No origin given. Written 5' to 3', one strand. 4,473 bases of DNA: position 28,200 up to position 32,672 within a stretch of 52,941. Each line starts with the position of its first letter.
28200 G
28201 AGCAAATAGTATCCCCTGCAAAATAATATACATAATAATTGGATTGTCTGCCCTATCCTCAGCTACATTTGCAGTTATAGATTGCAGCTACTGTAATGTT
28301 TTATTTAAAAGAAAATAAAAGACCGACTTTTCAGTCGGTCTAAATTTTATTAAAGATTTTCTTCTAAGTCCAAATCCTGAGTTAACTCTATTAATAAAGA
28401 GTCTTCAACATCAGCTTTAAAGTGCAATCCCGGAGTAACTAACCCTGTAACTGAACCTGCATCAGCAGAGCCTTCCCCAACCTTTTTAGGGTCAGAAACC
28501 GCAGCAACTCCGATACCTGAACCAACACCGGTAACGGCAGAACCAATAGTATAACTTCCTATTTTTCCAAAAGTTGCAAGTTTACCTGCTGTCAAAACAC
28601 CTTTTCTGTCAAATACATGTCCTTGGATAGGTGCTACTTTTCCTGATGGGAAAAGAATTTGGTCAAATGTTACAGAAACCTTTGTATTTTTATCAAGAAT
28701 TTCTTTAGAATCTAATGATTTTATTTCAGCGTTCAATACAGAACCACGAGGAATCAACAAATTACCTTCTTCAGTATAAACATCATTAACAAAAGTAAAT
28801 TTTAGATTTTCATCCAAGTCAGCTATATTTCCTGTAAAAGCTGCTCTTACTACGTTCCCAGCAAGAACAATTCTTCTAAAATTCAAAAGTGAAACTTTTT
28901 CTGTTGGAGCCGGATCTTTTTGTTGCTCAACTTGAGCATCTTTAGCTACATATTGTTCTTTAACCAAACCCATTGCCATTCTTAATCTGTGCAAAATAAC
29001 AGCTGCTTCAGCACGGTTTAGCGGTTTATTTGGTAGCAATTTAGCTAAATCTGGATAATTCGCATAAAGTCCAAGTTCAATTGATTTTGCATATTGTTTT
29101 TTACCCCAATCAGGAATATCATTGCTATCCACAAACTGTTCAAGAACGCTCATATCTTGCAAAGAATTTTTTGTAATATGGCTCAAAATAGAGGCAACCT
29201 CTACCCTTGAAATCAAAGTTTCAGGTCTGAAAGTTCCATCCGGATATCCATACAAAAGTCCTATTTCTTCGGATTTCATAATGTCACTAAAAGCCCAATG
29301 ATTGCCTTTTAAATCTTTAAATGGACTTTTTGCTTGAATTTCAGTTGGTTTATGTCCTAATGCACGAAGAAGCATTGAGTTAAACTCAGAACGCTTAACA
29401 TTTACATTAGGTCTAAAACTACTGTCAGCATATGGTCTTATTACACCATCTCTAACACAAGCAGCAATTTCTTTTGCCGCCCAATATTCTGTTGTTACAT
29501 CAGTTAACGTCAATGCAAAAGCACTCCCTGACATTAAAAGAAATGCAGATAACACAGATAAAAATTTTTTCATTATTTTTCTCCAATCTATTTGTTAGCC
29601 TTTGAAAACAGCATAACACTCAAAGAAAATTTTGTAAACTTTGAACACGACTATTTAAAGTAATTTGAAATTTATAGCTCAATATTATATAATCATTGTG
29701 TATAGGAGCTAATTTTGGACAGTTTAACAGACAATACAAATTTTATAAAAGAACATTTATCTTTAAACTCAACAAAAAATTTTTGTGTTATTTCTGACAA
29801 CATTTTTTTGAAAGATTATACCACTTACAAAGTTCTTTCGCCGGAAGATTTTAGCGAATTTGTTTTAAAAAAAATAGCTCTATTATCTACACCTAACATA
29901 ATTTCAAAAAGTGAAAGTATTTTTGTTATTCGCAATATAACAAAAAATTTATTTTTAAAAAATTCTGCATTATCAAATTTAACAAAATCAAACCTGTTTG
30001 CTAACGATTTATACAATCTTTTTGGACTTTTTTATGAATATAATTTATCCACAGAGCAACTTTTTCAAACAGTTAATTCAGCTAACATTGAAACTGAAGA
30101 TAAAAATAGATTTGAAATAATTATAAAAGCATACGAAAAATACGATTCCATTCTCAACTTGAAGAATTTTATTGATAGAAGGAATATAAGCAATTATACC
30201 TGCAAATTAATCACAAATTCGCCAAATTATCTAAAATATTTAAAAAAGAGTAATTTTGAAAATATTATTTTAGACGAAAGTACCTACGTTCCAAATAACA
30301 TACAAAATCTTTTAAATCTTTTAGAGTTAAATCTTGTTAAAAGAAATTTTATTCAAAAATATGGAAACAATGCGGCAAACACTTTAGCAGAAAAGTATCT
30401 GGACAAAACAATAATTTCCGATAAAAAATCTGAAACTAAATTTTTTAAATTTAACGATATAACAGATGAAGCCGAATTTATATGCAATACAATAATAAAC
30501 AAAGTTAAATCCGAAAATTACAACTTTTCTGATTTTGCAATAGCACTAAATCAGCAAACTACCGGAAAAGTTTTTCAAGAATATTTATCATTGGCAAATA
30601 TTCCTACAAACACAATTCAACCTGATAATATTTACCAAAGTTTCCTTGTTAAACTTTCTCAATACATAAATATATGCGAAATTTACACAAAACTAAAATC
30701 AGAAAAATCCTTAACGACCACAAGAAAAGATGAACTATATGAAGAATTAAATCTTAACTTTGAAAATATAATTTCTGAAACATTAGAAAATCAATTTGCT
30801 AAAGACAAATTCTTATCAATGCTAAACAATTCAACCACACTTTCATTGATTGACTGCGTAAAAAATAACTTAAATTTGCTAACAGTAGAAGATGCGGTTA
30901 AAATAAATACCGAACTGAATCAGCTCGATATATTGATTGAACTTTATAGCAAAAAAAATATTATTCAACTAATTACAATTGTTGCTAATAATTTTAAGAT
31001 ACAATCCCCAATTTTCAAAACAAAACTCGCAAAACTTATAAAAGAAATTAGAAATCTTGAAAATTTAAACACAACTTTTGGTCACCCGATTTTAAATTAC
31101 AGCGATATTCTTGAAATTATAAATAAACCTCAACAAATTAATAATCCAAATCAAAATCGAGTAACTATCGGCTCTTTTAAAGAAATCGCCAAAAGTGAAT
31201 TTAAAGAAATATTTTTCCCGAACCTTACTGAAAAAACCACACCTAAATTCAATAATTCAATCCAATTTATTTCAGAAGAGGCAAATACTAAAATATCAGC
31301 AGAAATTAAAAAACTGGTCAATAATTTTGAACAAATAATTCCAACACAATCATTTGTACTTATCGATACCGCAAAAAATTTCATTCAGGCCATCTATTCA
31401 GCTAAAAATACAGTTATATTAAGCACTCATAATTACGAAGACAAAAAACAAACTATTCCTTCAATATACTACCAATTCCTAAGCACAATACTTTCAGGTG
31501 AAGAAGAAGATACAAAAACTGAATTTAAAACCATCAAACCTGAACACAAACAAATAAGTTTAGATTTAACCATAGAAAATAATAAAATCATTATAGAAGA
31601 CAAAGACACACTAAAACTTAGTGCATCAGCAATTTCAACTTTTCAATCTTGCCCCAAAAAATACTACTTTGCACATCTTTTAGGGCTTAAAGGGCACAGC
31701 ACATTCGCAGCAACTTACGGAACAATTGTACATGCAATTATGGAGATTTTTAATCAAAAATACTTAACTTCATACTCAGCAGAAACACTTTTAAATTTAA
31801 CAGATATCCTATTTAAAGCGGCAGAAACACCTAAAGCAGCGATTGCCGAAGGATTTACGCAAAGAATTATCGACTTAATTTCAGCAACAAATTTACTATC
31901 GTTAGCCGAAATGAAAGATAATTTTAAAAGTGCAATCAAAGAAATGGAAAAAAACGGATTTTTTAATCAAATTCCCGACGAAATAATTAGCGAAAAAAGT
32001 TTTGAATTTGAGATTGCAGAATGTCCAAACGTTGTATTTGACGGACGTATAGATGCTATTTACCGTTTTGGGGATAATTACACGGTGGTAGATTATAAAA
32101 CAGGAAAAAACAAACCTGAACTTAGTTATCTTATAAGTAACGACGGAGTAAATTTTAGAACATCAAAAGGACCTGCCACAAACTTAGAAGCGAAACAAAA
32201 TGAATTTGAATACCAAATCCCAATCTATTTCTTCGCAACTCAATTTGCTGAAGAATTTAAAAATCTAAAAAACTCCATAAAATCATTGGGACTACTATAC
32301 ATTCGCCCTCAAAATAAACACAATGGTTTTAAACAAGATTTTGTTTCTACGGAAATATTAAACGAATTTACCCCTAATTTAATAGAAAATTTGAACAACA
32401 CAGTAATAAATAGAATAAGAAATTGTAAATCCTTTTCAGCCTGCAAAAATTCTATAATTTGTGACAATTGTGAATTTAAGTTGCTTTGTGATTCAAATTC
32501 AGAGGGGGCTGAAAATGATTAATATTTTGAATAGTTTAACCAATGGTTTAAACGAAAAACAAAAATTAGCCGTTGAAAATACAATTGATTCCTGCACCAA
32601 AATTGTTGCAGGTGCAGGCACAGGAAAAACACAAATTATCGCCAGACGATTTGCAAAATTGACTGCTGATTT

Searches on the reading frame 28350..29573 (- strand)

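Call 62: search_protein_families(library=pfam, proteins=[window:28350-29573:-], max_evalue=0.001)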
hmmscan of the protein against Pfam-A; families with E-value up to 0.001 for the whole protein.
window:28350-29573:- (407 aa): 1 family
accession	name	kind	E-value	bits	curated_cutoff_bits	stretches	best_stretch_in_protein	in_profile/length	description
PF00395.25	SLH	-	2.6e-22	78.9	20.8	2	84-127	1-44/44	S-layer homology domain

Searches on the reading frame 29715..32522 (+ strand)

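Call 64: search_protein_families(library=pfam, proteins=[window:29715-32522:+], max_evalue=0.001)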
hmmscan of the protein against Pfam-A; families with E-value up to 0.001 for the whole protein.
window:29715-32522:+ (935 aa): 2 families
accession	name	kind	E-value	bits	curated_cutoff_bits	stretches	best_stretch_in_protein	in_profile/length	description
PF12705.13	PDDEXK_1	-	3.6e-24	86.5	22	1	634-926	1-247/247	PD-(D/E)XK nuclease superfamily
PF08696.17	Dna2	-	8.1e-05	22.9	22.4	1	622-745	44-141/204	DNA replication factor Dna2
